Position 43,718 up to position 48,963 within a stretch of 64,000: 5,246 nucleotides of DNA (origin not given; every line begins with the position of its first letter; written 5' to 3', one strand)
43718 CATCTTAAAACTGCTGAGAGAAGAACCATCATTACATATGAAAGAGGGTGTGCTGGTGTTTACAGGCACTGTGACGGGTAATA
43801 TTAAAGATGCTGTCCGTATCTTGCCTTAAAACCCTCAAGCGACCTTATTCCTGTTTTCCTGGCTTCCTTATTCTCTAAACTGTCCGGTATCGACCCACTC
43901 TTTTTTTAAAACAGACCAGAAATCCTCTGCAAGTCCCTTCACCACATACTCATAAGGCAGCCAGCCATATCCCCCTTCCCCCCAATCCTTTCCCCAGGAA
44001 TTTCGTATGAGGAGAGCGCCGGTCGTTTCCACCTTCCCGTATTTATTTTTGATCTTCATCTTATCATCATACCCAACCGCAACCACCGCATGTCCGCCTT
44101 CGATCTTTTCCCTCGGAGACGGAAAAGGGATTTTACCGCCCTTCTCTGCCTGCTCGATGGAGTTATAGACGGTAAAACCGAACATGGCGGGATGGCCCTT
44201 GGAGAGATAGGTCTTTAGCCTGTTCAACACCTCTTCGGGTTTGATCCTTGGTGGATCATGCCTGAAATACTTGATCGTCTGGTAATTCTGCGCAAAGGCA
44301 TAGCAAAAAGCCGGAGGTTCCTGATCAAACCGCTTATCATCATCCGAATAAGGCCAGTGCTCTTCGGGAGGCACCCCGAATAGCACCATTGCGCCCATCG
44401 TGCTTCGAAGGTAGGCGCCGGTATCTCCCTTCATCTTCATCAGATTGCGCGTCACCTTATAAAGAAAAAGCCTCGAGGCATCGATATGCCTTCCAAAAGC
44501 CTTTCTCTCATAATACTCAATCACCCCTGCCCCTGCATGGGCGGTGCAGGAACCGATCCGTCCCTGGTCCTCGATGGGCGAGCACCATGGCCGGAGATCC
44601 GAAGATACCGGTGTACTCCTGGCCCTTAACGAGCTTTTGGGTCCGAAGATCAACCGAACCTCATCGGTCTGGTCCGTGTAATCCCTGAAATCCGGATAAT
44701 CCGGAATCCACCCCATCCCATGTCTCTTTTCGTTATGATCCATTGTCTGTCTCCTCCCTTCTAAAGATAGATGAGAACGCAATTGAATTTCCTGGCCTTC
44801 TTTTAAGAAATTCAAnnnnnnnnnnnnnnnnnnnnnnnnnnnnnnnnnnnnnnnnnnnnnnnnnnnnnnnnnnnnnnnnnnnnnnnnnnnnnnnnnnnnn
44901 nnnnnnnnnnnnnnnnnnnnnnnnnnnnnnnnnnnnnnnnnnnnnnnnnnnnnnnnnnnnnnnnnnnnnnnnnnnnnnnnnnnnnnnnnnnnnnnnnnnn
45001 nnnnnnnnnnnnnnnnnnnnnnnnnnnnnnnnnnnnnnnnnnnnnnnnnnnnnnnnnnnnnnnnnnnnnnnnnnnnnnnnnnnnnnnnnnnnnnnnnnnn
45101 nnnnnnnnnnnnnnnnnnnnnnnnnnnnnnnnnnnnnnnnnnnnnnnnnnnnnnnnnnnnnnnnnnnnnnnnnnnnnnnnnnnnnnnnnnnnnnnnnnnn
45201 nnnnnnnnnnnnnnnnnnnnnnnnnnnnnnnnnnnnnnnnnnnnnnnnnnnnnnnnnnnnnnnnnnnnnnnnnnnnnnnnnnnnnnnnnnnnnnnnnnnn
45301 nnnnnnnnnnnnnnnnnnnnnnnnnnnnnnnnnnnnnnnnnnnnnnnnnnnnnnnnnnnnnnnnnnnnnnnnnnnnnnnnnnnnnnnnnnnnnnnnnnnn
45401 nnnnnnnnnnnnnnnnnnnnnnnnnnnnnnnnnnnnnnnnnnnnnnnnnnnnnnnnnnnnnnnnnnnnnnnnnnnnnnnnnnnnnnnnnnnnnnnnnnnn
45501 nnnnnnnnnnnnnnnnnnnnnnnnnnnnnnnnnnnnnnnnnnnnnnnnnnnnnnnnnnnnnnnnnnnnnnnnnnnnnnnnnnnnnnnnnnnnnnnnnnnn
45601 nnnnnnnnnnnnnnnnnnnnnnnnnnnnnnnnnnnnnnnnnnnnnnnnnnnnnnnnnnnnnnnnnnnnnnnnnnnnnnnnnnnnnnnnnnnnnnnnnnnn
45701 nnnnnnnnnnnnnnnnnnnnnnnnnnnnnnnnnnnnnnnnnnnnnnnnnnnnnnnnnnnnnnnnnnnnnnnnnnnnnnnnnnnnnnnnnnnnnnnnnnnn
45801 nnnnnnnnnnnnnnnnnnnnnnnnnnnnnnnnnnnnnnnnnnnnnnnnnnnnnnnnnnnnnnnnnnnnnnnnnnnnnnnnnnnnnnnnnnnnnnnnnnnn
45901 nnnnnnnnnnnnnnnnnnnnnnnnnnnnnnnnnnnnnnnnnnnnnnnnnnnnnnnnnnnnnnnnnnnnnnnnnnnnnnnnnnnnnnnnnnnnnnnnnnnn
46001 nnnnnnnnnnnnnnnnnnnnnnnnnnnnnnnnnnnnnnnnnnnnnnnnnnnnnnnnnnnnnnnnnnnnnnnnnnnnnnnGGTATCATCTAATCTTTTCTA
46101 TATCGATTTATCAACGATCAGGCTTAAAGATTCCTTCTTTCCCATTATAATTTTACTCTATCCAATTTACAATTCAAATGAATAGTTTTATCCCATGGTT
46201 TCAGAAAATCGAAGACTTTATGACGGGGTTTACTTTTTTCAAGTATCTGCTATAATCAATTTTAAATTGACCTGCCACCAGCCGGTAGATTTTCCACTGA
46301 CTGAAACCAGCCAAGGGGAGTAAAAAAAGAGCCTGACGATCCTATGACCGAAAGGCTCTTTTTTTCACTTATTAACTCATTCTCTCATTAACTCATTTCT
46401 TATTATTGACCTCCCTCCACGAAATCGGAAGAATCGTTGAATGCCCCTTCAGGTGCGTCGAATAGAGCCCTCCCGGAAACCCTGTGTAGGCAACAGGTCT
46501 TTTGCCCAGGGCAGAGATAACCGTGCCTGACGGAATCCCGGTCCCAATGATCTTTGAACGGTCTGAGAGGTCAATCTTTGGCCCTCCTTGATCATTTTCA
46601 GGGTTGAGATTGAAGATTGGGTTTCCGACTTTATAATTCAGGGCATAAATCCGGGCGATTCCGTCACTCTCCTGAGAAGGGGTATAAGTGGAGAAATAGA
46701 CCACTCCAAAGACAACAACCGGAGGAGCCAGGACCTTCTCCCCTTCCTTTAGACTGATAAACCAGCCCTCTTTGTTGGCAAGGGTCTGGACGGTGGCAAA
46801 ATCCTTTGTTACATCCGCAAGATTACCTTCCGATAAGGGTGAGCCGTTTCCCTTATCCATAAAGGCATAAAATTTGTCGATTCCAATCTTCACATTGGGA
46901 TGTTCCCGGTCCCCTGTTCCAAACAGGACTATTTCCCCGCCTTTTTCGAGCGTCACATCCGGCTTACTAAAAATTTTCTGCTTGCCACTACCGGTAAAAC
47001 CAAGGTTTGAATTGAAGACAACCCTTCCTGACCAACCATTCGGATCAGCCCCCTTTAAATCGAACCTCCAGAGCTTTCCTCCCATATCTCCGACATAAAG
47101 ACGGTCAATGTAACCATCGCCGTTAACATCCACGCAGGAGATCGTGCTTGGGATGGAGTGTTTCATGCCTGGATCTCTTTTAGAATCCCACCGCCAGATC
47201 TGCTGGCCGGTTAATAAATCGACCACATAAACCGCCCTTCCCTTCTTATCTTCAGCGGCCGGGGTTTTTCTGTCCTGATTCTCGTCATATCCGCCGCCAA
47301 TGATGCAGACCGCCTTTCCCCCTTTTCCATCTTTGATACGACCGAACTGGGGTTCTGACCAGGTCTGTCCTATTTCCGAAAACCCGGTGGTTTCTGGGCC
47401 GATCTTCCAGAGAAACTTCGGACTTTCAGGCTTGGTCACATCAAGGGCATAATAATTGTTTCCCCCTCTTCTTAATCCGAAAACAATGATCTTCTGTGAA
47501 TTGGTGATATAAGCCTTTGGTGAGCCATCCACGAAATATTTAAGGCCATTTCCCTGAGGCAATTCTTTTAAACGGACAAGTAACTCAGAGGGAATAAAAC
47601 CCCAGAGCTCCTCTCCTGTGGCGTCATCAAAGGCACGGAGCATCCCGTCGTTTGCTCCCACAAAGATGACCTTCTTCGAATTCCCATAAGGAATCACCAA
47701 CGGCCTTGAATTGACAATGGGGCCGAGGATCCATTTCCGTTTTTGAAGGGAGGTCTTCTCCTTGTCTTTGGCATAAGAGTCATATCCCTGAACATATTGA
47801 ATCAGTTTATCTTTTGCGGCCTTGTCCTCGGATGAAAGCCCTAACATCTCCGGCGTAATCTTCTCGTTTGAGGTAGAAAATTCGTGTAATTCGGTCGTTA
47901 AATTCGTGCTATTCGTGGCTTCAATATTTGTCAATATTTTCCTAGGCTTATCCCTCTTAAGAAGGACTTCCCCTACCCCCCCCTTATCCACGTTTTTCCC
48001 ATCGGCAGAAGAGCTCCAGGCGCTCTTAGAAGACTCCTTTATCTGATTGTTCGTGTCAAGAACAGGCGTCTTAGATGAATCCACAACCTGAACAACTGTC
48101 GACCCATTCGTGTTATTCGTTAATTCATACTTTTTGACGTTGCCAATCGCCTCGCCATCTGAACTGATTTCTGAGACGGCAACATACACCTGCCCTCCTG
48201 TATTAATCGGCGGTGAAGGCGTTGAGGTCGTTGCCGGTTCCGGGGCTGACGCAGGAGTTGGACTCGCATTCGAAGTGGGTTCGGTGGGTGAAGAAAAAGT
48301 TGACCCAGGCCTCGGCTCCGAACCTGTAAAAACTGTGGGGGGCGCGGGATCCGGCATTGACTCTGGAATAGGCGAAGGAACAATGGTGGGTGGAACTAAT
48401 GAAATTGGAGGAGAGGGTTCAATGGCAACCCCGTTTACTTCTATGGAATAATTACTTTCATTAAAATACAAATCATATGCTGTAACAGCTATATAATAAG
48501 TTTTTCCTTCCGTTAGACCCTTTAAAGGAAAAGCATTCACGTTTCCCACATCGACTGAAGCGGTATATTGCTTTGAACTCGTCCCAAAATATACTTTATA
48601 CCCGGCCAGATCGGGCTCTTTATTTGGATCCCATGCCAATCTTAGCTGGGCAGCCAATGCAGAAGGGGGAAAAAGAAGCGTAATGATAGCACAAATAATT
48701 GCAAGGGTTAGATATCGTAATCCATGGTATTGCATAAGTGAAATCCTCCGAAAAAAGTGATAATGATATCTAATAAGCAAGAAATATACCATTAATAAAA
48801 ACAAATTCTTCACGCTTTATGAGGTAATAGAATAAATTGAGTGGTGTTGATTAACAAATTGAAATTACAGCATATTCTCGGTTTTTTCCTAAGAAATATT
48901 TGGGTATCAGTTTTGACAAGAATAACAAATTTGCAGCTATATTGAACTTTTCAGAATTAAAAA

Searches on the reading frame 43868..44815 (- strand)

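Call 38: search_protein_families(library=pfam, proteins=[window:43868-44815:-], max_evalue=0.001)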
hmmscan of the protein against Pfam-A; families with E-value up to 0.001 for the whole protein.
window:43868-44815:- (315 aa): 1 family
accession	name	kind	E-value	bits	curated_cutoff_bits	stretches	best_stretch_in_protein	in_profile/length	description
PF00112.29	Peptidase_C1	-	1.4e-15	58.4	20.7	1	70-286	3-202/220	Papain family cysteine protease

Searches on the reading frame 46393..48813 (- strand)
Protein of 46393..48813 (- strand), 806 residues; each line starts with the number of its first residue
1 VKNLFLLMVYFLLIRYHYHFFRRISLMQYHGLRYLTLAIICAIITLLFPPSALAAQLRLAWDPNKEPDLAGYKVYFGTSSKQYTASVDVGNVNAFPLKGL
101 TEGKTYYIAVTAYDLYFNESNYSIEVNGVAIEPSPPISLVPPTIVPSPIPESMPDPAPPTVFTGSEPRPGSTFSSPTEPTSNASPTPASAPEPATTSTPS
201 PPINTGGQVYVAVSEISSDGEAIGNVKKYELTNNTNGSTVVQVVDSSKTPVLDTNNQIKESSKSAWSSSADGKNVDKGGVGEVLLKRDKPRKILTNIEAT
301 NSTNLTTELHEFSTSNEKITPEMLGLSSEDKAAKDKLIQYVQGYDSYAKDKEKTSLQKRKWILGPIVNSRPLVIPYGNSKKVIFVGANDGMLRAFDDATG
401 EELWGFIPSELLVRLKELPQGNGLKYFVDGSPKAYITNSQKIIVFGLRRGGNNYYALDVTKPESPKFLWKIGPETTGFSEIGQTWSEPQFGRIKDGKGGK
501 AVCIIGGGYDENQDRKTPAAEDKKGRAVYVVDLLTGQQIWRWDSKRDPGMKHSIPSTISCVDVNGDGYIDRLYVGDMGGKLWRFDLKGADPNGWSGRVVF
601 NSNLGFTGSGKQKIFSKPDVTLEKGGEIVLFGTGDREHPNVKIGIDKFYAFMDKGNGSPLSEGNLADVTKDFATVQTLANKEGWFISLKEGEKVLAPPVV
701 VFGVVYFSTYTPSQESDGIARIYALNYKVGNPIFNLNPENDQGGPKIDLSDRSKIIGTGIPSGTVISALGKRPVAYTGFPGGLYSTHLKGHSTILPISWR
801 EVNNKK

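Call 38: search_protein_families(library=pfam, proteins=[window:46393-48813:-], max_evalue=0.001)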
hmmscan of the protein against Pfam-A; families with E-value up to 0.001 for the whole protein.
window:46393-48813:- (806 aa): 3 families
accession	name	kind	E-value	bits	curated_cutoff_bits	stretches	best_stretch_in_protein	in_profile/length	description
PF05567.17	T4P_PilY1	-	1.4e-22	80.6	28.1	1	382-635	44-352/411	PilY1 beta-propeller domain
PF13360.13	PQQ_2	-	1.2e-05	25.5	27.6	0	528-588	5-63/233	Outer membrane protein assembly factor BamB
PF00041.27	fn3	-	0.00061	20.4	25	0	56-114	15-70/84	Fibronectin type III domain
